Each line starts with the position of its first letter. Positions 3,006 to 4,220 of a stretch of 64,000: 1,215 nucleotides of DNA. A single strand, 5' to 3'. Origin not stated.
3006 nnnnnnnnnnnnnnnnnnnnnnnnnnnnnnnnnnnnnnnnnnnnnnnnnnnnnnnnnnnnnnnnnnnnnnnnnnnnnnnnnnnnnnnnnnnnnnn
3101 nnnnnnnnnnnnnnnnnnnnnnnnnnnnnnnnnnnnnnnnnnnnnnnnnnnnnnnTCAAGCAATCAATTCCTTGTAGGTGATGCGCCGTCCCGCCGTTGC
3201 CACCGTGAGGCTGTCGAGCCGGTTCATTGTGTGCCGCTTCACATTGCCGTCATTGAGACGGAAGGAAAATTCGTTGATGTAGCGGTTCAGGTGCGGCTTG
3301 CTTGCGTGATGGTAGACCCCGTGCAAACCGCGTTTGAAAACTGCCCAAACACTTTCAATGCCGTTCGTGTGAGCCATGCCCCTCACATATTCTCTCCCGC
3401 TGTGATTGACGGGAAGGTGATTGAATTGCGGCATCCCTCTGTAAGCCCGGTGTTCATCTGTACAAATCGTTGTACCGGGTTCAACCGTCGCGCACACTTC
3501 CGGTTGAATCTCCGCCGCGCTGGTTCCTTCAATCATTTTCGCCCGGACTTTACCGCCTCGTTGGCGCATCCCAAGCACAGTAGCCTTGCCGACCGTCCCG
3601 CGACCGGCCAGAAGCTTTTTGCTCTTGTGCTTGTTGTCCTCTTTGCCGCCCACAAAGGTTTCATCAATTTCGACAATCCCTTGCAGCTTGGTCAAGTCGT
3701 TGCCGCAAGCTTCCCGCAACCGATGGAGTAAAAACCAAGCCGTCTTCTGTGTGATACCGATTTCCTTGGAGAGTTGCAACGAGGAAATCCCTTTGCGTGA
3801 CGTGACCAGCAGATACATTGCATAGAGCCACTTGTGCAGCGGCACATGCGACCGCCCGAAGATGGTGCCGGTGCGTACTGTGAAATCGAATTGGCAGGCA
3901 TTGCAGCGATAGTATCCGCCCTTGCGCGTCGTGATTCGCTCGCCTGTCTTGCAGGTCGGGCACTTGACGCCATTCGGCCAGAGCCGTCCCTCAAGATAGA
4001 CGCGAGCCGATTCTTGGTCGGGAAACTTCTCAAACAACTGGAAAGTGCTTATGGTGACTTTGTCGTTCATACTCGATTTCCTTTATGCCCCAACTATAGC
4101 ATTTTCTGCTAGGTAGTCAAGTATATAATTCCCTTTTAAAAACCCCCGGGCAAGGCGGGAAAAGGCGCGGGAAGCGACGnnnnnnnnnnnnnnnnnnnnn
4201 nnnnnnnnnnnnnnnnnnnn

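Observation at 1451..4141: IS1595-family element with 24-bp perfect IRs carrying two passenger genes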

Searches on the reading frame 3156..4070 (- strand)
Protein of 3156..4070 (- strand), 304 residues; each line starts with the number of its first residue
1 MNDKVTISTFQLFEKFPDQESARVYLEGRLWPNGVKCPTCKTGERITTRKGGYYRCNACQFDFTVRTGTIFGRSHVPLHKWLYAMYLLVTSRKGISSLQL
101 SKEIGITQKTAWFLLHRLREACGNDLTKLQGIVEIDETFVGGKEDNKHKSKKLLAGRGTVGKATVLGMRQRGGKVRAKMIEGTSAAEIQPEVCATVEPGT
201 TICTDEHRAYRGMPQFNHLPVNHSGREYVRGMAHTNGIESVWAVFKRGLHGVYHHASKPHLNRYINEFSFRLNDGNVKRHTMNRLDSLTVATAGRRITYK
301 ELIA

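Call 4: search_protein_families(library=pfam, proteins=[window:3156-4070:-], max_evalue=0.01)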
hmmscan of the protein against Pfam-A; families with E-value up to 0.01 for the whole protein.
window:3156-4070:- (304 aa): 2 families
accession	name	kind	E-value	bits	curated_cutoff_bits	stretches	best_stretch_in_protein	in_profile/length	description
PF12762.13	DDE_Tnp_IS1595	-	6.1e-45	153.4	27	1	128-273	1-153/153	ISXO2-like transposase domain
PF12760.12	Zn_ribbon_IS1595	-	5.2e-09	36.4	25.4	1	17-60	1-44/46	Transposase zinc-ribbon domain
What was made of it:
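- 3156..4070 (-): IS1595-family DDE transposase, 304 aa, intact. Pfam DDE_Tnp_IS1595 E=6e-45 and Zn_ribbon_IS1595 E=5e-9 (call 4).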

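Call 8: find_encoding_contigs(protein=window:3156-4070:-, flank=10000, max_places=10)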
Protein window:3156-4070:- (304 aa): 1 contig read that carries it; 1 place shown.
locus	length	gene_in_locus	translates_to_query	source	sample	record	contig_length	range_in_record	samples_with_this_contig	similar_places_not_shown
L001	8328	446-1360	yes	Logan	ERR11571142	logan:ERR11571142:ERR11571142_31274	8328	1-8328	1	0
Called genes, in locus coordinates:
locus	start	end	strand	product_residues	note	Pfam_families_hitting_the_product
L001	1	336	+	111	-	?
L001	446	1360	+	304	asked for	PF12760:Zn_ribbon_IS1595, PF12762:DDE_Tnp_IS1595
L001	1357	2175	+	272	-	PF09669:Phage_pRha, PF10546:P63C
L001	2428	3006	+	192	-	PF05711:TylF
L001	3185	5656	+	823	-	PF15780:ASH (weak), PF22073:Cep192_D4 (weak), PF15780:ASH, PF12371:TMEM131_like_N (weak), PF15780:ASH (weak), PF22544:HYDIN_VesB_CFA65-like_Ig (weak), PF15780:ASH (weak), PF22073:Cep192_D4, +9 more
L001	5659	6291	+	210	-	-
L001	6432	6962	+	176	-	PF13441:Gly-zipper_YMGG, PF13488:Gly-zipper_Omp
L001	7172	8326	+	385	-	?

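Call 9: find_related_loci(query=window:3156-4070:-, collection=genome_contigs, flank=6000)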
Query window:3156-4070:- (304 aa) in genome_contigs; peptide patterns used: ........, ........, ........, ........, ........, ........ (x = any residue, [..] = any of these).
181 stretches matched a pattern; 146 encode a relative of the query (tblastn E <= 1e-3); the best 80 are kept; 80 distinct loci.
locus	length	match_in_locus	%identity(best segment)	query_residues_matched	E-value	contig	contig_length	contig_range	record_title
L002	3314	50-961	88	1-304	0e+0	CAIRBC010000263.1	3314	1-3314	MAG: uncultured Nitrosomonadales bacterium isolate Kiruna2_bin-1694 genome assembly, contig: bin-1694:263/600, whole gen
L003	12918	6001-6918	71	1-304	8e-153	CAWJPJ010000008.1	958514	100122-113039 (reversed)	MAG: uncultured Phycisphaerales bacterium isolate MFD04463.bin.2.221 genome assembly, contig: contig_5815, whole genome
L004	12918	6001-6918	71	1-304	1e-151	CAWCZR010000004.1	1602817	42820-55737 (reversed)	MAG: uncultured Planctomycetaceae bacterium isolate MFD01716.bin.2.82 genome assembly, contig: contig_18384, whole genom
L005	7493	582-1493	72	3-304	7e-151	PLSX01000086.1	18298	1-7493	MAG: Acidobacteria bacterium isolate bog_367 73.20120700_S1D.266_contig_131541, whole genome shotgun sequence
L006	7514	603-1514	72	3-304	2e-149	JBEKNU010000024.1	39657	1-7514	MAG: Terriglobia bacterium isolate SPRUCE 424 SPRUCE_424_24, whole genome shotgun sequence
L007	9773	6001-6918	70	1-304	5e-146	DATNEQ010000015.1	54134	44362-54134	MAG TPA_asm: Rhodanobacteraceae bacterium isolate SMAG_U11272 k141_2724432, whole genome shotgun sequence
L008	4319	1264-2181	71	1-304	9e-149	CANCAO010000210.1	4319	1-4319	MAG: Comamonadaceae bacterium isolate JR-MC-D-240519-166 genome assembly, contig: JR-MC-D-240519-C27628, whole genome sh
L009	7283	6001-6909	70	4-304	8e-146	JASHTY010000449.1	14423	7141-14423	MAG: Terriglobia bacterium isolate JOPF165 JOPF_NEAR_contig_987366, whole genome shotgun sequence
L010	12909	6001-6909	69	4-304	4e-145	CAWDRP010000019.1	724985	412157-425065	MAG: uncultured Acidobacteriota bacterium isolate MFD04492.bin.1.1 genome assembly, contig: contig_9137, whole genome sh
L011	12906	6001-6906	70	3-304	4e-143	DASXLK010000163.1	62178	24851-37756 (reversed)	MAG TPA_asm: Candidatus Angelobacter sp. isolate SMAG_U5300 k141_2097058, whole genome shotgun sequence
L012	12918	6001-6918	69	1-302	2e-142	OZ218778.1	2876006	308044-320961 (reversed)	MAG: uncultured bacterium isolate MFD01231.bin.1.34.R1.cmag genome assembly, chromosome: 1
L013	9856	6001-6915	68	1-304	2e-142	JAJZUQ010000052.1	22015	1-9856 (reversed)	MAG: Deltaproteobacteria bacterium isolate SKS4.bin43 NODE_3412_length_22015_cov_2.251005, whole genome shotgun sequence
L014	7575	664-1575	68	3-304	1e-141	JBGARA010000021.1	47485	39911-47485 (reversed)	MAG: Pyrinomonadaceae bacterium isolate MAG_AAO_H125.33 AAOH125-33_opera_contig_1947, whole genome shotgun sequence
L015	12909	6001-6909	69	4-304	3e-141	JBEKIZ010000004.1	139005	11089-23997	MAG: Terriglobia bacterium isolate SPRUCE 311 SPRUCE_311_4, whole genome shotgun sequence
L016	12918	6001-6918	67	1-304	1e-140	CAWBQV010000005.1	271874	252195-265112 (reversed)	MAG: uncultured Alphaproteobacteria bacterium isolate MFD01716.bin.1.86 genome assembly, contig: contig_62669, whole gen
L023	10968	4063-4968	68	4-304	5e-139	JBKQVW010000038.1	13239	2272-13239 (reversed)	MAG: Acidobacteriaceae bacterium isolate SEr3G3H3I__bin_173 SEr3G3H3I_000000088939, whole genome shotgun sequence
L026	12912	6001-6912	67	3-304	7e-138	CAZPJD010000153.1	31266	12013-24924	MAG TPA_asm: uncultured bacterium isolate binchicken_co200_86 genome assembly, contig: k141_100741, whole genome shotgun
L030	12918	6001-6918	65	1-304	1e-134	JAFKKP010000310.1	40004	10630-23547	MAG: Hyphomicrobiales bacterium isolate SCN18_14_9_16_R3_B_60_10 SCN18_14_9_16_R3_B_scaffold_367, whole genome shotgun s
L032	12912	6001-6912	64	1-302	1e-134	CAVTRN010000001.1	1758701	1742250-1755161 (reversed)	MAG: Nitrospirota bacterium isolate MFD09567.bin.1.28 genome assembly, contig: contig_27343, whole genome shotgun sequen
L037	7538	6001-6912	64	1-302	4e-133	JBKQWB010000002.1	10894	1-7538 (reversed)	MAG: Smithella sp. isolate SEr3G3H3I__bin_216 SEr3G3H3I_000000014241, whole genome shotgun sequence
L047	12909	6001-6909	64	4-304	3e-130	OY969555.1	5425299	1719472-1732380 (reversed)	MAG: uncultured Acidobacteriota bacterium isolate MFD02248.bin.1.120 genome assembly, chromosome: 1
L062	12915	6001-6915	63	4-303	6e-128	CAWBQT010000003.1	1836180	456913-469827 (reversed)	MAG: uncultured Alphaproteobacteria bacterium isolate MFD01248.bin.2.60 genome assembly, contig: contig_14313, whole gen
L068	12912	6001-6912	61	1-302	9e-125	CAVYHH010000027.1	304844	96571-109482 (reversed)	MAG: uncultured Acidobacteriota bacterium isolate MFD05377.bin.1.97 genome assembly, contig: contig_85338, whole genome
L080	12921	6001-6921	60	1-302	3e-119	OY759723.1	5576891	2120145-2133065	MAG: Caldilineaceae bacterium isolate cb27a3f3-5ea9-4825-a433-acfe24f43893 genome assembly, chromosome: 1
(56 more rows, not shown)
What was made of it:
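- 80 related loci were found from many phyla (call 9).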

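Call 30: search_protein_families(library=pfam, alignment_id=A1, max_evalue=0.001)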
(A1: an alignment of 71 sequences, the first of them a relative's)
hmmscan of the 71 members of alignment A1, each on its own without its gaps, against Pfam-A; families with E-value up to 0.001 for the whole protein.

A. member 1, L003:7094-7486:+ (131 aa): 0 families

B. families by the number of members that match (of 71 scanned): 24 families
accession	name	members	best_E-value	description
PF00145.23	DNA_methylase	3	3.6e-46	C-5 cytosine-specific DNA methylase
PF01555.25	N6_N4_Mtase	2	6.3e-52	DNA methylase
PF02086.21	MethyltransfD12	2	1.2e-37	D12 class N6 adenine-specific DNA methyltransferase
PF02384.22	N6_Mtase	2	3.9e-35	N-6 DNA Methylase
PF01507.26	PAPS_reduct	2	2.9e-21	Phosphoadenosine phosphosulfate reductase domain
PF01170.24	UPF0020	2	1.9e-10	RMKL-like, methyltransferase domain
PF07669.17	Eco57I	2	1.5e-07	Eco57I restriction-modification methylase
PF12762.13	DDE_Tnp_IS1595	1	8.5e-31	ISXO2-like transposase domain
PF03852.21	Vsr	1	2.7e-26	DNA mismatch endonuclease Vsr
PF00665.32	rve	1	8.7e-22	Integrase core domain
PF13683.12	rve_3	1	6.9e-18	Integrase core domain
PF13276.12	HTH_21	1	1.9e-12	HTH-like domain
PF12760.12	Zn_ribbon_IS1595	1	2.4e-12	Transposase zinc-ribbon domain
PF13588.12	HSDR_N_2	1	3e-09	Type I restriction enzyme R protein N terminus (HSDR_N)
PF01844.29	HNH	1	9.8e-09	HNH endonuclease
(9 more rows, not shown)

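Call 41: search_protein_families(library=padloc, proteins=[L002:1792-2847:+], max_evalue=0.01)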
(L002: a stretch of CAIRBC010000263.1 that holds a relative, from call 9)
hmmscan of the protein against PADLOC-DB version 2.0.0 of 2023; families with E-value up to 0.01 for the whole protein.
L002:1792-2847:+ (352 aa): 67 families (the best 25 are shown)
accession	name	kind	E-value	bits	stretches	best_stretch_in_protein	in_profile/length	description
PDLC03260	MTase_II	-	1.8e-142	472.4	1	30-336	3-309/349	Type II methyltransferase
PDLC03353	MTase_II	-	3.9e-36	122.9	2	185-338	93-254/260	Type II methyltransferase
PDLC03350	MTase_II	-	6.9e-36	122.2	2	227-336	182-297/312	Type II methyltransferase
PDLC03299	MTase_II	-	1.9e-25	88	2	260-335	179-258/296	Type II methyltransferase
PDLC03371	MTase_II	-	6.4e-25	86.2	1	253-337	171-255/260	Type II methyltransferase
PDLC03387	MTase_II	-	3.2e-24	83.6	2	206-337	147-278/289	Type II methyltransferase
PDLC03259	MTase_II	-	1.1e-23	81.8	2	228-334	145-255/423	Type II methyltransferase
PDLC03283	MTase_II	-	1.8e-19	68.2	1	228-338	152-275/352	Type II methyltransferase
PDLC03230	MTase_II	-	4.9e-17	60.3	1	259-339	203-287/360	Type II methyltransferase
PDLC03246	MTase_II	-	5.3e-16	56.7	2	261-328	294-360/376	Type II methyltransferase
PDLC03265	MTase_II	-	8.2e-16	56.3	1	260-334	253-328/333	Type II methyltransferase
PDLC03320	MTase_II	-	1e-15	55.7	1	245-336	179-276/289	Type II methyltransferase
PDLC03216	MTase_II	-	1.7e-14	51.6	1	273-337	194-258/364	Type II methyltransferase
PDLC03339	MTase_II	-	2e-13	47.9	1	273-335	206-272/399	Type II methyltransferase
PDLC03738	oMTase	-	5.4e-13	46.4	1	273-336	204-267/376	orphan methyltransferase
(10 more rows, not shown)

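Call 55: search_protein_families(library=pfam, proteins=[L007:6918-9500:+, L016:7149-8768:+, L016:8772-9752:+, L012:6924-7916:+, L012:7901-8689:+, L023:5210-6058:+, L023:6174-7043:+, L026:6982-7698:-, L026:7763-8485:-, L030:6918-8207:+], max_evalue=0.001)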
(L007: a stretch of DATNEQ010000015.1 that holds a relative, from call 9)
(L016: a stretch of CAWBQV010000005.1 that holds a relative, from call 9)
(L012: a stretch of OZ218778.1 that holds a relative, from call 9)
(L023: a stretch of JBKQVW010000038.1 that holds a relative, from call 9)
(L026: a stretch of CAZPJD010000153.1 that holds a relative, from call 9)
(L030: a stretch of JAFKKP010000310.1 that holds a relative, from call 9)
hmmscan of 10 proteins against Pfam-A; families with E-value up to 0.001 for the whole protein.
L007:6918-9500:+ (861 aa): 4 families
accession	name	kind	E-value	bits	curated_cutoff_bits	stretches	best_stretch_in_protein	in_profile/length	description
PF02384.22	N6_Mtase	-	3.9e-35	122.1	20.4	1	318-574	4-248/311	N-6 DNA Methylase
PF01170.24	UPF0020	-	1.9e-10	41.2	22.3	1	349-461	20-133/197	RMKL-like, methyltransferase domain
PF13588.12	HSDR_N_2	-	3e-09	37.4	25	1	56-159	2-97/110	Type I restriction enzyme R protein N terminus (HSDR_N)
PF07669.17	Eco57I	-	3.6e-07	30.9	25.3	1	437-536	64-167/171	Eco57I restriction-modification methylase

L016:7149-8768:+ (540 aa): 3 families
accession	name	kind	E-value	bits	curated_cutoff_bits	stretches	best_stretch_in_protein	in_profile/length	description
PF02384.22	N6_Mtase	-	1.4e-22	80.9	20.4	1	301-537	3-191/311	N-6 DNA Methylase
PF07669.17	Eco57I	-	1.5e-07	32.1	25.3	1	394-534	2-139/171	Eco57I restriction-modification methylase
PF01170.24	UPF0020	-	8.5e-06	26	22.3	1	341-414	23-96/197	RMKL-like, methyltransferase domain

L016:8772-9752:+ (327 aa): 0 families

L012:6924-7916:+ (331 aa): 1 family
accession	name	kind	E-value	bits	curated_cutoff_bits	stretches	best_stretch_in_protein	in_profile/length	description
PF02086.21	MethyltransfD12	-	1.2e-37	130.4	22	1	57-297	1-252/253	D12 class N6 adenine-specific DNA methyltransferase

L012:7901-8689:+ (263 aa): 0 families

L023:5210-6058:+ (283 aa): 2 families
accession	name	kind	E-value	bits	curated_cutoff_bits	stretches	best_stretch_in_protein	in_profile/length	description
PF01555.25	N6_N4_Mtase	-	6.3e-52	177.1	26.7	1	27-251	1-217/221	DNA methylase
PF03602.21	Cons_hypoth95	-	0.00028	21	24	0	15-40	100-127/182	Conserved hypothetical protein 95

L023:6174-7043:+ (290 aa): 0 families

L026:6982-7698:- (239 aa): 0 families

L026:7763-8485:- (241 aa): 0 families

L030:6918-8207:+ (430 aa): 1 family
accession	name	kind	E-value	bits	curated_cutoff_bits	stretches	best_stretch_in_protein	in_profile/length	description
PF00145.23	DNA_methylase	-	3.6e-46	158.5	22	1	35-398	1-322/324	C-5 cytosine-specific DNA methylase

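Call 56: search_protein_families(library=pfam, proteins=[L062:7041-7859:-, L062:7990-8862:-, L068:7095-7760:-, L068:7873-8991:-, L080:8841-10565:-, L080:7616-8371:-, L047:6966-7880:+, L047:7949-8821:-, L032:4062-4955:-, L037:4194-5096:+], max_evalue=0.001)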
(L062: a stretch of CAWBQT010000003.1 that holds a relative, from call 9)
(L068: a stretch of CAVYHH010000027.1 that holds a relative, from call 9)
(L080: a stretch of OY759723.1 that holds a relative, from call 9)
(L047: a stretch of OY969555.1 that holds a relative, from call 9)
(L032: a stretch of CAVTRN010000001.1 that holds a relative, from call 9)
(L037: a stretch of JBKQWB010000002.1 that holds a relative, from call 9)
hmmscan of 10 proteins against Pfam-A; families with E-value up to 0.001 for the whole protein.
L062:7041-7859:- (273 aa): 0 families

L062:7990-8862:- (291 aa): 0 families

L068:7095-7760:- (222 aa): 0 families

L068:7873-8991:- (373 aa): 0 families

L080:8841-10565:- (575 aa): 3 families
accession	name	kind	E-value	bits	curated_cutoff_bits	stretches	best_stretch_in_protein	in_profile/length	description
PF01555.25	N6_N4_Mtase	-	1.7e-46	159.4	26.7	1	72-393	1-213/221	DNA methylase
PF04471.18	Mrr_cat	-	1.8e-05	25.3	21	1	435-523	5-90/115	Restriction endonuclease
PF02086.21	MethyltransfD12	-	0.00066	19.9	22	0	67-86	171-190/253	D12 class N6 adenine-specific DNA methyltransferase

L080:7616-8371:- (252 aa): 1 family
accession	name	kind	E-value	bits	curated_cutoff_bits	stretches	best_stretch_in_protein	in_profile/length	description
PF00227.31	Proteasome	-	8.3e-06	26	22.4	1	4-125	7-126/189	Proteasome subunit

L047:6966-7880:+ (305 aa): 0 families

L047:7949-8821:- (291 aa): 5 families
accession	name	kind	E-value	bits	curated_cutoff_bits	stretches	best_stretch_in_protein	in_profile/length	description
PF00665.32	rve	-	8.7e-22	77.8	32.6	1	115-219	2-102/102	Integrase core domain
PF13683.12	rve_3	-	6.9e-18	64.6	26.5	1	208-273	2-67/67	Integrase core domain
PF13276.12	HTH_21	-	1.9e-12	47.7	28.1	1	46-100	4-58/60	HTH-like domain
PF13333.12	rve_2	-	0.00018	22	22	1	226-274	1-49/56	Integrase core domain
PF13610.12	DDE_Tnp_IS240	-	0.00048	20.7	27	1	136-252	17-126/139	DDE domain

L032:4062-4955:- (298 aa): 0 families

L037:4194-5096:+ (301 aa): 0 families
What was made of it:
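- Cargo across the clade is dominated by DNA methylases, Vsr, HNH, Mrr, PAPS-reductase and QueC-like genes (calls 30, 55, 56).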

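Call 66: search_protein_families(library=ncbifam, proteins=[window:3156-4070:-], max_evalue=0.001)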
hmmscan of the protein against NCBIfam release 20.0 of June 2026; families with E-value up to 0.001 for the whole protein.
window:3156-4070:- (304 aa): 1 family
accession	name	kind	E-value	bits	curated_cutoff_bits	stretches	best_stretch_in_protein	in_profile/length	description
NF033547.1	transpos_IS1595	equivalog_domain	3e-62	210.3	75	1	73-273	1-213/215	IS1595 family transposase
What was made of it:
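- The flanks are an exosortase and an ASH-domain protein (calls 8, 66).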

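Call 67: search_dna_similar(query=window:3156-4070:-, collection=plasmids, mode=protein, max_rows=15)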
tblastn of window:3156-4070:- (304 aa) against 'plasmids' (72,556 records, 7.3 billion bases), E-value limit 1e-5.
Records with a match: 503; places in all: 712; records where one place covers at least 80% of the query: 324.
Best place of each record, by identity: <60% 503.
By first word of the organism name: Sinorhizobium 44; Pseudosulfitobacter 30; Ralstonia 29; Acinetobacter 29; Rhizobium 23; Xanthomonas 18; Aeromonas 17; Mesorhizobium 14; Chondrinema 12; Haloarcula 11; and 126 more.
By predicted mobility (MOB-suite, as given by PLSDB): non-mobilizable 263; conjugative 146; mobilizable 94.
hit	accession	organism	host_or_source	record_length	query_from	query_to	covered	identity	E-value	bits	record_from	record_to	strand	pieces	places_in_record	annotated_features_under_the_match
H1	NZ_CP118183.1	Entomospira culicis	Culex pipiens,cell culture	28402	8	303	97%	45.6%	7e-76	259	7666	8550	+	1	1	IS1595 family transposase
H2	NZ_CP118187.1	Entomospira culicis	Culex pipiens,cell culture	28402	8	303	97%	45.6%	7e-76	259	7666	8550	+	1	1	IS1595 family transposase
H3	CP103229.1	Bacteroides faecis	Homo sapiens,cell culture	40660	8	304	98%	41.8%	4e-62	219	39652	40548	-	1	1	IS1595 family transposase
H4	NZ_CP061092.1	Roseomonas marmotae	Marmota himalayana,pure culture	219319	16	301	94%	42.9%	5e-63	222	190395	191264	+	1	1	IS1595 family transposase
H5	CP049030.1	Rhodobacteraceae bacterium SC52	Apostichopus japonicus,pure ...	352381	6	263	85%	47.5%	2e-63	223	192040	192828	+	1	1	none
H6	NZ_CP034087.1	Methylocystis rosea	cell culture,groundwater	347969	8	304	98%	39.7%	9e-60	213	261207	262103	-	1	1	IS1595 family transposase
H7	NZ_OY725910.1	Bacteroides finegoldii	-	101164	8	271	87%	44.3%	2e-59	211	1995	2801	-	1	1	none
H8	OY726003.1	Phocaeicola massiliensis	-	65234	1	271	89%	41.7%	2e-61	217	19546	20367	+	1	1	record has no annotation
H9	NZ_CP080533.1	Mesorhizobium sp. AR02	Oxytropis sp.,Cell culture,root nodule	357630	18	302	94%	37.9%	2e-44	205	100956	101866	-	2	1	none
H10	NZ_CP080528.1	Mesorhizobium sp. AR07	Oxytropis sp.,Cell culture,root nodule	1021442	16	300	94%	37.7%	5e-51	187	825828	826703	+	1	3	record has no annotation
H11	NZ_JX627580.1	Methylobacterium oryzae CBMB20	-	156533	19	302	93%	37.7%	1e-50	186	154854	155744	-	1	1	IS1595 family transposase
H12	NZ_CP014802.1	Salipiger profundus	single cell,environmental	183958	9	303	97%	35.3%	5e-40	155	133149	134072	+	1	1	IS1595 family transposase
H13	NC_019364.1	Sulfitobacter guttiformis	-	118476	18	302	94%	36.4%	2e-41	159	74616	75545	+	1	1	IS1595 family transposase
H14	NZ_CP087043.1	Pseudosulfitobacter pseudonitzschiae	Mediolabrus comicus,The surface ...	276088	18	301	93%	36.0%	1e-45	172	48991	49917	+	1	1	IS1595 family transposase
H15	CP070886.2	Pseudosulfitobacter pseudonitzschiae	Skeletonema costatum,The surface ...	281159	18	301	93%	36.0%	1e-45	172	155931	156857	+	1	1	IS1595 family transposase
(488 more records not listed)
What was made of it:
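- Tried and rejected: All transposase hits are below 60% identity and are annotated only as 'IS1595 family transposase' (call 67).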
